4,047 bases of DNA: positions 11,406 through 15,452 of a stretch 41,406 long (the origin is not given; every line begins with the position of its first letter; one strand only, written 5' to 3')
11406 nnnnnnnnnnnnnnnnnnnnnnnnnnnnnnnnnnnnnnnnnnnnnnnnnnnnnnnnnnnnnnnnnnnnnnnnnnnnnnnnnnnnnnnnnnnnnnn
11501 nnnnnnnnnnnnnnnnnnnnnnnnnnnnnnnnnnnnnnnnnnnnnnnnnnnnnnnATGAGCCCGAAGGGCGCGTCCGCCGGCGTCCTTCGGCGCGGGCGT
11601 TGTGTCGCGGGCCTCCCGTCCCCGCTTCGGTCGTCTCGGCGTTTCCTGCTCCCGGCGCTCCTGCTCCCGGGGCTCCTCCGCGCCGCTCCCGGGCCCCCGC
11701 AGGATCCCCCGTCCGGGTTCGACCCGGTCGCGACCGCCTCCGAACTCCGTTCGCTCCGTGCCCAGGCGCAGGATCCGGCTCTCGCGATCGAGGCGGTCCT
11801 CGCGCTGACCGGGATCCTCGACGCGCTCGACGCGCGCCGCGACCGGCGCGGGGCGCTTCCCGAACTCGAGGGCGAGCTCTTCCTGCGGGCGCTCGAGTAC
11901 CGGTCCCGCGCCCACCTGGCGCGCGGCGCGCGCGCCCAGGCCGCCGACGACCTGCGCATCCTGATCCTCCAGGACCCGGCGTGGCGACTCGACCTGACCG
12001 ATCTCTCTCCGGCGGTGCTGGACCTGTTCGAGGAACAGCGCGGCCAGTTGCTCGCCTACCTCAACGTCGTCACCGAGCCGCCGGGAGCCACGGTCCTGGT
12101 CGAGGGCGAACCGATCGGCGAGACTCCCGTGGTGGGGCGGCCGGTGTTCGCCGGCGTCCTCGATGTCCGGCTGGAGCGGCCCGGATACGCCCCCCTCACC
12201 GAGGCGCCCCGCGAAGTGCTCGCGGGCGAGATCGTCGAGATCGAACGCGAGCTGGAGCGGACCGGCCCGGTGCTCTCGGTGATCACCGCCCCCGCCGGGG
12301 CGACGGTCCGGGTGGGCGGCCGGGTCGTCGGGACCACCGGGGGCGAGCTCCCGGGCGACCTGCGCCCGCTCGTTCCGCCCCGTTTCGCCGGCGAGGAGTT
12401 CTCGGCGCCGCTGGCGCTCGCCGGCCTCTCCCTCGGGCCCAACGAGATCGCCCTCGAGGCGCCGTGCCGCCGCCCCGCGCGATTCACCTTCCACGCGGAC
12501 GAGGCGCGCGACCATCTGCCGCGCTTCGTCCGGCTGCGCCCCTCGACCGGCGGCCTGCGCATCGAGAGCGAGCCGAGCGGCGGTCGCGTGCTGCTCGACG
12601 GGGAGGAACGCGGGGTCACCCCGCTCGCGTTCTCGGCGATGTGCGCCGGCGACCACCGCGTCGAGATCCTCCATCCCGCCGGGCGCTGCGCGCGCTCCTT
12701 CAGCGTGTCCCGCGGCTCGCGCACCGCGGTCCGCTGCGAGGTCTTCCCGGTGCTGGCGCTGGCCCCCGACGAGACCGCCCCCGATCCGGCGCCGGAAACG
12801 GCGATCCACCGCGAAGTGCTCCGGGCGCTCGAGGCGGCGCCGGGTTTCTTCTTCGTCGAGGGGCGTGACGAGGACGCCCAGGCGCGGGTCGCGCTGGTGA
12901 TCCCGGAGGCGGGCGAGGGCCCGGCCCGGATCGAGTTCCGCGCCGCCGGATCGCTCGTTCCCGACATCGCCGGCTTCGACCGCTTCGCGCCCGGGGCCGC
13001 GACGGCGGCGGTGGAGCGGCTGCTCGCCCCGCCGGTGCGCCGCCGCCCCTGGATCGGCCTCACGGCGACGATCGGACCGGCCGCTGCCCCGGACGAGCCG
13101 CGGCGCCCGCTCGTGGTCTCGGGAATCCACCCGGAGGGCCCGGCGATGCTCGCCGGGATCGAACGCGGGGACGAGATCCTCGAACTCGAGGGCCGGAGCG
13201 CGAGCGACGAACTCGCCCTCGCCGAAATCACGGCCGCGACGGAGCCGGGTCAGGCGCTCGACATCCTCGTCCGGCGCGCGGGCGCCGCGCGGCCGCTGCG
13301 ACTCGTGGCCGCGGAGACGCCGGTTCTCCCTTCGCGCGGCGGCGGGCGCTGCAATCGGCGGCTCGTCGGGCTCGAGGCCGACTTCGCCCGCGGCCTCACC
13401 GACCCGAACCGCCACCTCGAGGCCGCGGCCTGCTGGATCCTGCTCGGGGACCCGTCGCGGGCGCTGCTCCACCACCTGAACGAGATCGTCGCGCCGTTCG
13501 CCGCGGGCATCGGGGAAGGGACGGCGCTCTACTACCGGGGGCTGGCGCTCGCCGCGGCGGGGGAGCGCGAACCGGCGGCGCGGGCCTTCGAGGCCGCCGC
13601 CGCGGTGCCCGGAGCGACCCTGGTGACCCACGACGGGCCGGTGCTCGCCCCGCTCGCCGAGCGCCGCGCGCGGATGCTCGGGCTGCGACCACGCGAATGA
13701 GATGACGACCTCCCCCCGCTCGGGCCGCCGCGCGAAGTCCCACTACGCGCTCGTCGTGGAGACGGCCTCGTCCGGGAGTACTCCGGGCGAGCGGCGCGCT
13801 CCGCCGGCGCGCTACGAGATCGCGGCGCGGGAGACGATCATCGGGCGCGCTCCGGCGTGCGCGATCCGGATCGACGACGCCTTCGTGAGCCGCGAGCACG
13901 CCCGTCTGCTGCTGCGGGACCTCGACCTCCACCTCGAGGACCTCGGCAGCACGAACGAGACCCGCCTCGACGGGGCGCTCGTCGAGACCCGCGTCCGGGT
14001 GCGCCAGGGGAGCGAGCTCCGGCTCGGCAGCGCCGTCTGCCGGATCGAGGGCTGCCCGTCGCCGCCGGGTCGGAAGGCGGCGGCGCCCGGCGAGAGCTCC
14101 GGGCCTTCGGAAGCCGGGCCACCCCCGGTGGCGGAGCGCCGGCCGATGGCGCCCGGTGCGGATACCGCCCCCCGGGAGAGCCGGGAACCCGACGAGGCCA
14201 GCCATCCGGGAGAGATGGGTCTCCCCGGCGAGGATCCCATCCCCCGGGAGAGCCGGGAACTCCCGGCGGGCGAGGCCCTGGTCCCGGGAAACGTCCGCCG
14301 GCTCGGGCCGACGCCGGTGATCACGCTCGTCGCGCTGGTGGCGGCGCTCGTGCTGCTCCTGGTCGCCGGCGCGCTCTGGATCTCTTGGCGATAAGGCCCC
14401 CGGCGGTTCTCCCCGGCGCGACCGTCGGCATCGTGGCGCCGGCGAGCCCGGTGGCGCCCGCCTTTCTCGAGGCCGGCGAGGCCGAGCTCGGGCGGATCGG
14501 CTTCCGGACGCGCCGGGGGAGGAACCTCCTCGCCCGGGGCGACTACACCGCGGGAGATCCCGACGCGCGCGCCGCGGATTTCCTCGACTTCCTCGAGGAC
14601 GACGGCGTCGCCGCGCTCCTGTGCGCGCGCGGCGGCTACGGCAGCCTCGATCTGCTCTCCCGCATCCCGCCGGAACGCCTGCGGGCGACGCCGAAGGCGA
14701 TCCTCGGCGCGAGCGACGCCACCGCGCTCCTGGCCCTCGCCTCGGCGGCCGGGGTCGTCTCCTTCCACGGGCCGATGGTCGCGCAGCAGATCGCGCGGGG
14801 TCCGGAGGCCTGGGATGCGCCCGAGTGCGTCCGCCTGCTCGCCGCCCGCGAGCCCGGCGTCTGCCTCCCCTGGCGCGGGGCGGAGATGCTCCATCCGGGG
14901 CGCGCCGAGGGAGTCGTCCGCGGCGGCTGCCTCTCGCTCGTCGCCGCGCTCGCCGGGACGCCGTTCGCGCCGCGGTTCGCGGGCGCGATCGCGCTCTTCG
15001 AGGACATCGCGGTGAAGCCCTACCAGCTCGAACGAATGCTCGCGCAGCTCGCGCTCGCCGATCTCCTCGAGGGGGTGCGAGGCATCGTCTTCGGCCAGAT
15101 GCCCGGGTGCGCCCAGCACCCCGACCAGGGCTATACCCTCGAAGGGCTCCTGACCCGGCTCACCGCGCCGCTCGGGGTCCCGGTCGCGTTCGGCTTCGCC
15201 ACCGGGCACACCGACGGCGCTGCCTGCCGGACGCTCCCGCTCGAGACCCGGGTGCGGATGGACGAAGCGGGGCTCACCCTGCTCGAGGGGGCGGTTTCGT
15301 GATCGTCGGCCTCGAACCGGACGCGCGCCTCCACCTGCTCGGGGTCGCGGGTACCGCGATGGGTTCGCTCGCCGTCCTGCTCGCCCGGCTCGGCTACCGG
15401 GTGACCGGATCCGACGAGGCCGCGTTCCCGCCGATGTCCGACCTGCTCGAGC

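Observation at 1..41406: Nine copies of an unclassified ~209-bp TIR-bounded element in 41 kb (about one per 4.6 kb)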

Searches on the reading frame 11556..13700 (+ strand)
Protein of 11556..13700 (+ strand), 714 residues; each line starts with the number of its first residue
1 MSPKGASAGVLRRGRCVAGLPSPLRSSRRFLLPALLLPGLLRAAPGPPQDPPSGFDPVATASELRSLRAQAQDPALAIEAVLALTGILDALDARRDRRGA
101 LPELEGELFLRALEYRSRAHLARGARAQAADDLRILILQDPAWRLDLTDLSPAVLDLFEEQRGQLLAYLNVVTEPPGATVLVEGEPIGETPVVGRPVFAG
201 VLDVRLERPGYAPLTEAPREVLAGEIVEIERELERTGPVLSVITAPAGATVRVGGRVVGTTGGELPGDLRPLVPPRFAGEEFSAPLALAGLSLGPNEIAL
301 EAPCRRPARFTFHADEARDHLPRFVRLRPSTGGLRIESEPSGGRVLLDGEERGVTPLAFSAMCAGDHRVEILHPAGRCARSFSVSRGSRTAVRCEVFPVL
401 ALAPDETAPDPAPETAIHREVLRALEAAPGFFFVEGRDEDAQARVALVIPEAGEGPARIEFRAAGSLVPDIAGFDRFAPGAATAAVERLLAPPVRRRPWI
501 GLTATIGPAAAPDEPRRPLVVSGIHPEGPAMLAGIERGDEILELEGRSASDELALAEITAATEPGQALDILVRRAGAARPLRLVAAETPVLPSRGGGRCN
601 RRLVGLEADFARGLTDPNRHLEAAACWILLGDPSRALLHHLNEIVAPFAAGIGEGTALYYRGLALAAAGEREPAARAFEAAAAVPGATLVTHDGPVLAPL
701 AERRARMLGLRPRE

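Call 21: search_protein_families(library=pfam, proteins=[window:11556-13700:+])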
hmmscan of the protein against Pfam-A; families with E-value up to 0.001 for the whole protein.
window:11556-13700:+ (714 aa): 4 families
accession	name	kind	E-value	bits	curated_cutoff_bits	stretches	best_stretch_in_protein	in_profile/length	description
PF08308.17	PEGA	-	9.6e-22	77.1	20.8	2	169-235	4-69/71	PEGA domain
PF17820.7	PDZ_6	-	2.7e-07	30.6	27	1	520-574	1-54/54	PDZ domain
PF13180.12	PDZ_2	-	3.2e-05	24.6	27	1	519-578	14-73/80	PDZ domain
PF00595.29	PDZ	-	0.00032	21.5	23.2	1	501-568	13-76/81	PDZ domain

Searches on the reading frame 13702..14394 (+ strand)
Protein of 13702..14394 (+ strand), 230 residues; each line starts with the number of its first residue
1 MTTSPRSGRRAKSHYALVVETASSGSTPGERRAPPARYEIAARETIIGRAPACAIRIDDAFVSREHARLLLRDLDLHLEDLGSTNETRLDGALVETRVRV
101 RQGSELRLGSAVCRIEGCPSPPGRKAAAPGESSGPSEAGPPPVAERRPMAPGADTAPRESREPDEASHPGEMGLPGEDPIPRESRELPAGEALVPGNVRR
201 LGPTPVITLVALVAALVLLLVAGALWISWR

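Call 72: search_protein_families(library=pfam, proteins=[window:13702-14394:+], max_evalue=0.0001)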
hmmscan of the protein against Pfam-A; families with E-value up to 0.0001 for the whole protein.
window:13702-14394:+ (230 aa): 2 families
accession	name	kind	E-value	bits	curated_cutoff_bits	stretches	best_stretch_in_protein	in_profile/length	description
PF00498.31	FHA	-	5.2e-16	59.3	20.7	1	45-109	1-67/67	FHA domain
PF16697.10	Yop-YscD_cpl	-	1.3e-10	41.9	33.2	1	37-114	11-89/94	Inner membrane component of T3SS, cytoplasmic domain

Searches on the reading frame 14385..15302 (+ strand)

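Call 72: search_protein_families(library=pfam, proteins=[window:14385-15302:+], max_evalue=0.0001)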
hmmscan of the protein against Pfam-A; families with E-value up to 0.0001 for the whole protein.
window:14385-15302:+ (305 aa): 2 families
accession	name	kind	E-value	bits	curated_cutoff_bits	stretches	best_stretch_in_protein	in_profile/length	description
PF17676.7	Peptidase_S66C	-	1.6e-27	96.9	23.7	1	175-291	1-119/120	LD-carboxypeptidase C-terminal domain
PF02016.21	Peptidase_S66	-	2.9e-26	92.4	25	1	14-129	1-121/121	LD-carboxypeptidase N-terminal domain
